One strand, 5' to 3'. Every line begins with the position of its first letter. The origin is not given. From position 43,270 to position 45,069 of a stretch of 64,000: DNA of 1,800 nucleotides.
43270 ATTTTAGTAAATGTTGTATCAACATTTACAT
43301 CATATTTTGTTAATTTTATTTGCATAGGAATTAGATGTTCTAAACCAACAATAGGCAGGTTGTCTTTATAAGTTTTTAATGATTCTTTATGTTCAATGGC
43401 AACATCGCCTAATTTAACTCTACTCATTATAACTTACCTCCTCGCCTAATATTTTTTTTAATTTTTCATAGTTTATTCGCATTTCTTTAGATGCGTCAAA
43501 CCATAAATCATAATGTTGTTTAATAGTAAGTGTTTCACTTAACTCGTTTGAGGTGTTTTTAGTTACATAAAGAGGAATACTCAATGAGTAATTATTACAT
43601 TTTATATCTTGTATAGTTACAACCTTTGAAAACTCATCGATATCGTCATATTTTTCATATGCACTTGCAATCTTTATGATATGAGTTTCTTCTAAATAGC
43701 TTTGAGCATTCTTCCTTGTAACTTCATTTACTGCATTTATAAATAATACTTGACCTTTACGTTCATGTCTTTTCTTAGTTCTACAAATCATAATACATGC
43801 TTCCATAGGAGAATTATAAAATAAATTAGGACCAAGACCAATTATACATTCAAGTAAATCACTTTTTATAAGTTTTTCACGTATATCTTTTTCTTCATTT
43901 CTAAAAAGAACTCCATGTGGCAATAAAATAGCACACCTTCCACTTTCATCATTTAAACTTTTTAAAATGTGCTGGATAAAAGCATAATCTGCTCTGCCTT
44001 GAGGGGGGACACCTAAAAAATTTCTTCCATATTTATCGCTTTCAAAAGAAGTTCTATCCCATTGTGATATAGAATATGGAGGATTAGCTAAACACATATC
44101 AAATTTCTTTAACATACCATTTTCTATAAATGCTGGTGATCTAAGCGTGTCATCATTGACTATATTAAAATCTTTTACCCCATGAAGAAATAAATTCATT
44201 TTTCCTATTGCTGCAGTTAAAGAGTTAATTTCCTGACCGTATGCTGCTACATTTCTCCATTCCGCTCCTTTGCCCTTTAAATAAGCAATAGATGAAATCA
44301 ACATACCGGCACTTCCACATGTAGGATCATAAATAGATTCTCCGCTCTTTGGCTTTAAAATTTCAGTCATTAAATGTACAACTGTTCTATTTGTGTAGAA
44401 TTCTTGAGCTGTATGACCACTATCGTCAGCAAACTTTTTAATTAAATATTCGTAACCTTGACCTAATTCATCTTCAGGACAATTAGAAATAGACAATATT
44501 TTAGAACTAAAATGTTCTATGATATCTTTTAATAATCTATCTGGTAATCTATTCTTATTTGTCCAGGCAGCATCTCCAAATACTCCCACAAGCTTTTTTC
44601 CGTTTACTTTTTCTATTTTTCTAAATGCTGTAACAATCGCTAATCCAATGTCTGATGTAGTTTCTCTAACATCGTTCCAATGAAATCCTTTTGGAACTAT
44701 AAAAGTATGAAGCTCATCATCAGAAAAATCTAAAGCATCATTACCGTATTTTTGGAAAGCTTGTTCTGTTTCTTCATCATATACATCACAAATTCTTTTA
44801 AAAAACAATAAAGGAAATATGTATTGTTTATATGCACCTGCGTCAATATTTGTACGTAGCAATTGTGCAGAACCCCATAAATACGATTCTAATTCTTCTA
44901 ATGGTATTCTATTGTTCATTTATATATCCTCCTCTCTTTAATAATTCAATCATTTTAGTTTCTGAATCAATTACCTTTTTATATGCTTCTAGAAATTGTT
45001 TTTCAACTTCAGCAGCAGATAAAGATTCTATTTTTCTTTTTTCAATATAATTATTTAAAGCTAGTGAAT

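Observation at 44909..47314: ADP-ribosylglycohydrolase domain fused to a type I methyltransferase subunit, heading an operon with a second, unfused hsdM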

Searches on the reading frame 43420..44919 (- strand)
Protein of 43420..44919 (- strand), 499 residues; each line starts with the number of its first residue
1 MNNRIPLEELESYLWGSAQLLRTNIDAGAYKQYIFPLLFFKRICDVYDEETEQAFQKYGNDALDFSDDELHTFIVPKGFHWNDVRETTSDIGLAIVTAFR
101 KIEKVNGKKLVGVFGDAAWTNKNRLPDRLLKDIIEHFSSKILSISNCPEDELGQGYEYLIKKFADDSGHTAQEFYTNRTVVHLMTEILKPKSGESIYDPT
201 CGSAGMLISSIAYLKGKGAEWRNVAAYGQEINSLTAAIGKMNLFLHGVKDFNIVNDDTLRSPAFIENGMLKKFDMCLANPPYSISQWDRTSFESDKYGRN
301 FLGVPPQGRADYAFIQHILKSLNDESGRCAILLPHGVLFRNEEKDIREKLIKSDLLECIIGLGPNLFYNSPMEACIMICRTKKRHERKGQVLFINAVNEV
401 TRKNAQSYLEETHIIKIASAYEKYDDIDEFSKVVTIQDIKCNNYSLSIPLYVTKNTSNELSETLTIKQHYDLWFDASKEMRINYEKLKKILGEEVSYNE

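Call 5: search_protein_families(library=pfam, proteins=[window:43420-44919:-], max_evalue=0.01)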
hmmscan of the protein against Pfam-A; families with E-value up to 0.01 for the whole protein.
window:43420-44919:- (499 aa): 4 families
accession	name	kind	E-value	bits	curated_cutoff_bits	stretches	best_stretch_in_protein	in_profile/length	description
PF02384.22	N6_Mtase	-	9.1e-92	308.1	20.4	1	149-458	3-309/311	N-6 DNA Methylase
PF12161.14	HsdM_N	-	5.1e-20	72.9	24.5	1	10-137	1-135/135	HsdM N-terminal domain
PF07669.17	Eco57I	-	7e-07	29.9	25.3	1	261-362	62-165/171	Eco57I restriction-modification methylase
PF11599.14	AviRa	-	0.0057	16.6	25.7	0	187-245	46-99/232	RRNA methyltransferase AviRa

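Call 31: search_protein_families(library=padloc, proteins=[window:43420-44919:-], max_evalue=0.001)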
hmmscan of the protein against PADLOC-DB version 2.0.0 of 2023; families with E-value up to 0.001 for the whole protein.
window:43420-44919:- (499 aa): 38 families (the best 25 are shown)
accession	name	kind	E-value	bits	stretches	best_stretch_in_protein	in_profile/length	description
PDLC03039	MTase_I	-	3.8e-209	694.3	1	8-491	5-490/708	Type I methyltransferase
PDLC03038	MTase_I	-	5.1e-200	664.6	1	4-481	3-483/896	Type I methyltransferase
PDLC03031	MTase_I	-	1.2e-113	379.1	1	4-459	2-491/834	Type I methyltransferase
PDLC03022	MTase_I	-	3.9e-94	314.6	1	7-458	3-480/857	Type I methyltransferase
PDLC03027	MTase_I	-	1.9e-93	312.5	1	8-462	6-447/810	Type I methyltransferase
PDLC03028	MTase_I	-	4e-77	258.3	1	6-459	725-1197/1236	Type I methyltransferase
PDLC03019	MTase_I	-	4.2e-64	215.3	1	10-459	8-465/932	Type I methyltransferase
PDLC03032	MTase_I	-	9.5e-63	210.6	1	9-461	7-448/1001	Type I methyltransferase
PDLC03029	MTase_I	-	3.3e-57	192.4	1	8-473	7-499/661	Type I methyltransferase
PDLC03021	MTase_I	-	2.4e-54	183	1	37-492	32-490/491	Type I methyltransferase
PDLC03035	MTase_I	-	7.6e-52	174.7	1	5-400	5-406/653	Type I methyltransferase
PDLC04134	mad2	-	7.4e-44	148.4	1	8-424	139-487/492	mads_2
PDLC03240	MTase_II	-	3.2e-42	143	1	9-460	7-474/511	Type II methyltransferase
PDLC03026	MTase_I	-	6.4e-42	142.3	1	11-425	7-401/487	Type I methyltransferase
PDLC03020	MTase_I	-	8e-41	138.5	1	10-369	6-393/410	Type I methyltransferase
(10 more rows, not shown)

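Call 45: search_protein_families(library=ncbifam, proteins=[window:43420-44919:-], max_evalue=0.001)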
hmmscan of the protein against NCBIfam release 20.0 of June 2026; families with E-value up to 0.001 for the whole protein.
window:43420-44919:- (499 aa): 6 families
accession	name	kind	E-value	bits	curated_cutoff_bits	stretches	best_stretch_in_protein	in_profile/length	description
TIGR00497.1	hsdM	equivalog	8.3e-58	196.3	242.75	1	149-462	177-496/515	type I restriction-modification system subunit M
NF047738.1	antiphage_MADS2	equivalog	2.6e-14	52.5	720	1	146-225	288-364/654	methylation-associated defense system DNA methyltransferase MAD2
TIGR02987.1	met_A_Alw26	exception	9.4e-09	34.5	353.5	1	174-291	6-131/523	Alw26I/Eco31I/Esp3I family type II restriction adenine-specific DNA-methyltransferase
NF033452.1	BREX_1_MTaseX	exception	2.9e-08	32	500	1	269-413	504-649/1210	BREX-1 system adenine-specific DNA-methyltransferase PglX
TIGR03534.1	RF_mod_PrmC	equivalog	4.1e-05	23.2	199.1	1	179-285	75-168/253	peptide chain release factor N(5)-glutamine methyltransferase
NF033454.1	BREX_5_MTaseX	exception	0.00067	17.3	900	1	269-433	499-659/1404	BREX-5 system adenine-specific DNA-methyltransferase PglX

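Call 55: search_solved_structures(query=window:43420-44919:-, max_evalue=1e-20, show_alignments=2)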
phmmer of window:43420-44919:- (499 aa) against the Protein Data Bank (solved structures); distinct sequences matched with E-value up to 1e-20: 8.
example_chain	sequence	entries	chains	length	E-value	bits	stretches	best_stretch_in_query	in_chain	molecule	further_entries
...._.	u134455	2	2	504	5.4e-164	549.4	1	4-493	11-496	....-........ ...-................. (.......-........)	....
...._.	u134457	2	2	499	1e-123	416.6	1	5-468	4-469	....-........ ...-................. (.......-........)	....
3lkd_A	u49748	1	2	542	1.7e-59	204.8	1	10-460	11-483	Type I restriction-modification system methyltransferase subunit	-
7bst_D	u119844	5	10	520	6.2e-42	146.9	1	9-463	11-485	Type I restriction enzyme EcoR124II M protein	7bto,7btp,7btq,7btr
3khk_A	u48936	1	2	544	1.3e-41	145.8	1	144-398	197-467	Type I restriction-modification system methylation subunit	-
5ybb_A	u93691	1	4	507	2.9e-26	95.2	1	7-368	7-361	Type I restriction-modification system methyltransferase subunit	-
2okc_A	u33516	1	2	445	2.4e-24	88.9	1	74-424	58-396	Type I restriction enzyme StySJI M protein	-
3ufb_A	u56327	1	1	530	4e-23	84.8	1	92-367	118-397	Type I restriction-modification system methyltransferase subunit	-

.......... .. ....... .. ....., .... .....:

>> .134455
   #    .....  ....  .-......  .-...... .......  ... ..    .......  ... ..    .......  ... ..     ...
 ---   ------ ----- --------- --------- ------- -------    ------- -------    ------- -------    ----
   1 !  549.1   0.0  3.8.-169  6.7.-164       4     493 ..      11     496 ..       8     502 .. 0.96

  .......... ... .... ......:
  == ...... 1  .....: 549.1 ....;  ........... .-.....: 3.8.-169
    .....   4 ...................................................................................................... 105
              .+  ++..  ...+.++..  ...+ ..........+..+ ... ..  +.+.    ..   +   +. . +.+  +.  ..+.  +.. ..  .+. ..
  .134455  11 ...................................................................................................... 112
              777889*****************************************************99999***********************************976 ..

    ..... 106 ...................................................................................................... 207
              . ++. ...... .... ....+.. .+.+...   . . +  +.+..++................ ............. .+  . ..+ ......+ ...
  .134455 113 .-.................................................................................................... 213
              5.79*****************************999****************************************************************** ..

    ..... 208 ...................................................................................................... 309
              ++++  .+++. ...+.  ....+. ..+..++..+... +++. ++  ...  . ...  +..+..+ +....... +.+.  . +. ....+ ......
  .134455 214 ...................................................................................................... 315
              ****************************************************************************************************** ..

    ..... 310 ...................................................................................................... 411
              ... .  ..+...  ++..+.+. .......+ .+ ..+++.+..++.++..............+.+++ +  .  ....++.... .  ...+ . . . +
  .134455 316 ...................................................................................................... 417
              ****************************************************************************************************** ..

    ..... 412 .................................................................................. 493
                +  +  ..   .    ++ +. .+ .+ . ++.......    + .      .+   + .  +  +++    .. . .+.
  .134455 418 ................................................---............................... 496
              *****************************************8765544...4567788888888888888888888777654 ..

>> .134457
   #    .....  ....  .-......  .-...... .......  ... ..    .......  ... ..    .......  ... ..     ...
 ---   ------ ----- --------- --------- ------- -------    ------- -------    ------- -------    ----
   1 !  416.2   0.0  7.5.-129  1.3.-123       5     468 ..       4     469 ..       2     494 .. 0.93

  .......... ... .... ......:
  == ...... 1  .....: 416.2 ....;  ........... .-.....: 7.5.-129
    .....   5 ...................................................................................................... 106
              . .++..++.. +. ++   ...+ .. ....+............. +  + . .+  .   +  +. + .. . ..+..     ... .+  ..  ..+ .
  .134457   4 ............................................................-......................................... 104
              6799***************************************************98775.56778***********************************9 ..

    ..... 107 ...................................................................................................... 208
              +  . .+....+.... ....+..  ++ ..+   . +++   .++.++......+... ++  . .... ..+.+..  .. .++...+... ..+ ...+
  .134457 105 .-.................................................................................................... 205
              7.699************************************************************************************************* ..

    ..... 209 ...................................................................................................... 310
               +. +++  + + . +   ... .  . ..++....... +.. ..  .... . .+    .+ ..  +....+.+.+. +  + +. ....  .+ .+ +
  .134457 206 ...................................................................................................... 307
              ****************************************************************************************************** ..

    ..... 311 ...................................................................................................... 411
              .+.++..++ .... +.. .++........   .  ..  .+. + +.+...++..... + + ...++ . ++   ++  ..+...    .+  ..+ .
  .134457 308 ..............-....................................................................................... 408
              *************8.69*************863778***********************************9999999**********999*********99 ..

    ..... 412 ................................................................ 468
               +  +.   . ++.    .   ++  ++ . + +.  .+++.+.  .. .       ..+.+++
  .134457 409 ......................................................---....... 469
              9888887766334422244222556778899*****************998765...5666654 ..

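Call 81: find_related_loci(query=window:43420-44919:-, collection=metagenome_contigs, flank=6000)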
Query window:43420-44919:- (499 aa) in metagenome_contigs; peptide patterns used: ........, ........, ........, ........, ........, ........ (x = any residue, [..] = any of these).
600 stretches matched a pattern (row limit reached: there are more); 579 encode a relative of the query (tblastn E <= 1e-3); the best 80 are kept; 80 distinct loci.
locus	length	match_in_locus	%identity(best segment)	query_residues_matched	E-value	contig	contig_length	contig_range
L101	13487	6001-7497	75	1-499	0e+0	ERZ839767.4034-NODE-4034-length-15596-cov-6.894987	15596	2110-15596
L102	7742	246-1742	75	1-499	0e+0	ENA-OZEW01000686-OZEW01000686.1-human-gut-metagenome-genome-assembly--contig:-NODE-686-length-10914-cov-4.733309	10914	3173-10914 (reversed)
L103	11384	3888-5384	75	1-499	0e+0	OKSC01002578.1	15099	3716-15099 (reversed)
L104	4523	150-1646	74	1-499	0e+0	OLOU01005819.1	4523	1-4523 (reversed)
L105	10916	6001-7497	75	1-499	0e+0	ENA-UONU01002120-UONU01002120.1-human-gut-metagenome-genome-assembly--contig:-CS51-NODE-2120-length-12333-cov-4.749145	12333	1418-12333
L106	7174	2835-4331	74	1-499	0e+0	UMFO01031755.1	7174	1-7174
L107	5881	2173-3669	74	1-499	0e+0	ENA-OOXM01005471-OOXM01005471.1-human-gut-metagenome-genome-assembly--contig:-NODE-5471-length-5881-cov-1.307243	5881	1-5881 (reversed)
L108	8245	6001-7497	75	1-499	0e+0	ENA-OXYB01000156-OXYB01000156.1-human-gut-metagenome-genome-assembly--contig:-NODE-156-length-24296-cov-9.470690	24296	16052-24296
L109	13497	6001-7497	75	1-499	0e+0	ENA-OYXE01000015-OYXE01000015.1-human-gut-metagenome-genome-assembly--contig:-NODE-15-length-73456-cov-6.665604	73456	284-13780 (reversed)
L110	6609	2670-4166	74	1-499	0e+0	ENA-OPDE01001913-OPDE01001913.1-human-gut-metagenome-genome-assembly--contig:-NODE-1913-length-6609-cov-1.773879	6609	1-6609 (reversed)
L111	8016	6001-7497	75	1-499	0e+0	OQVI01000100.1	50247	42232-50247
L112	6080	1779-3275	74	1-499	0e+0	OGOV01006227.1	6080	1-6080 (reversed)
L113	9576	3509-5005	74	1-499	0e+0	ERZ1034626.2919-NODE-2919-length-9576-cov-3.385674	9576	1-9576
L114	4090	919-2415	75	1-499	0e+0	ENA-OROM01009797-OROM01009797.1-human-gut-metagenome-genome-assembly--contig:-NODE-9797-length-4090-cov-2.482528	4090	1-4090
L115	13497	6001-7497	75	1-499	0e+0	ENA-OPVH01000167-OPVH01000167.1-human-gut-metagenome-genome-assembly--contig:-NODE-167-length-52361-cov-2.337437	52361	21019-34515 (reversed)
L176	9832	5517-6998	72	1-494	0e+0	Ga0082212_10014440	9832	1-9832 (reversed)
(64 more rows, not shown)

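Call 85: search_protein_families(library=pfam, proteins=[L176:2811-3998:+, L176:1133-2656:+, L176:111-833:+, L176:3983-5524:+], max_evalue=0.01)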
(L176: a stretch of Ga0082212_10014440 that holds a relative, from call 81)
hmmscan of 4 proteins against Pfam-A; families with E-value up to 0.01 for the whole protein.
L176:2811-3998:+ (395 aa): 2 families
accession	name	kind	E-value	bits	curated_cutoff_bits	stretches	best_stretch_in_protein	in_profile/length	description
PF13173.12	AAA_14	-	2.3e-32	112.2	27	1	19-148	3-128/129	AAA domain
PF13635.12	DUF4143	-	2e-20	73.6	28.1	1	197-341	2-155/160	Domain of unknown function (DUF4143)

L176:1133-2656:+ (507 aa): 10 families
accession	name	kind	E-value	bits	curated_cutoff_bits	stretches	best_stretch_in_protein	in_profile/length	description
PF12796.13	Ank_2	-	2.6e-134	438.6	27.3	8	113-204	2-90/90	Ankyrin repeats (3 copies)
PF00023.36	Ank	-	2.8e-99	319.7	21.1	12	407-436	2-31/33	Ankyrin repeat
PF13637.12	Ank_4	-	3.4e-75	246.7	22.7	11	113-158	2-47/50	Ankyrin repeats (many copies)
PF13857.12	Ank_5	-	2.2e-73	241.8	27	10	193-247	1-56/56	Ankyrin repeats (many copies)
PF13606.12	Ank_3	-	2.7e-71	226.3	22.3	5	407-435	2-30/30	Ankyrin repeat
PF23745.1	ANK_LRRK2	-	3.1e-21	76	27.5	3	312-400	35-120/130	LRRK2 ANK repeat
PF24521.3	Ank_KRIT1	-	1.6e-06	28.3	80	0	144-198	21-70/149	KRIT1 ankyrin-repeats domain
PF06128.16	Shigella_OspC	-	0.00025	21.4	25.6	1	413-465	231-288/292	Shigella flexneri OspC protein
PF09985.14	Glucodextran_C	-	0.0034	17.3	22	0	202-260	58-112/228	C-terminal binding-module, SLH-like, of glucodextranase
PF02887.21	PK_C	-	0.0081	16.7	28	0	405-425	24-44/114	Pyruvate kinase, alpha/beta domain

L176:111-833:+ (240 aa): 0 families

L176:3983-5524:+ (513 aa): 6 families
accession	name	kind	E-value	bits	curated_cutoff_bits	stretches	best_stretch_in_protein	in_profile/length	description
PF02384.22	N6_Mtase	-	9.6e-95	317.9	20.4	1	168-475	3-308/311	N-6 DNA Methylase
PF12161.14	HsdM_N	-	8.3e-25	88.4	24.5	1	28-156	3-135/135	HsdM N-terminal domain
PF01170.24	UPF0020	-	2.9e-05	24.3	22.3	1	203-237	20-54/197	RMKL-like, methyltransferase domain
PF07669.17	Eco57I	-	0.00022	21.8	25.3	1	272-380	69-165/171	Eco57I restriction-modification methylase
PF11599.14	AviRa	-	0.0017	18.3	25.7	1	204-262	44-99/232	RRNA methyltransferase AviRa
PF05175.20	MTS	-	0.0083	16.2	23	0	201-300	21-109/170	Methyltransferase small domain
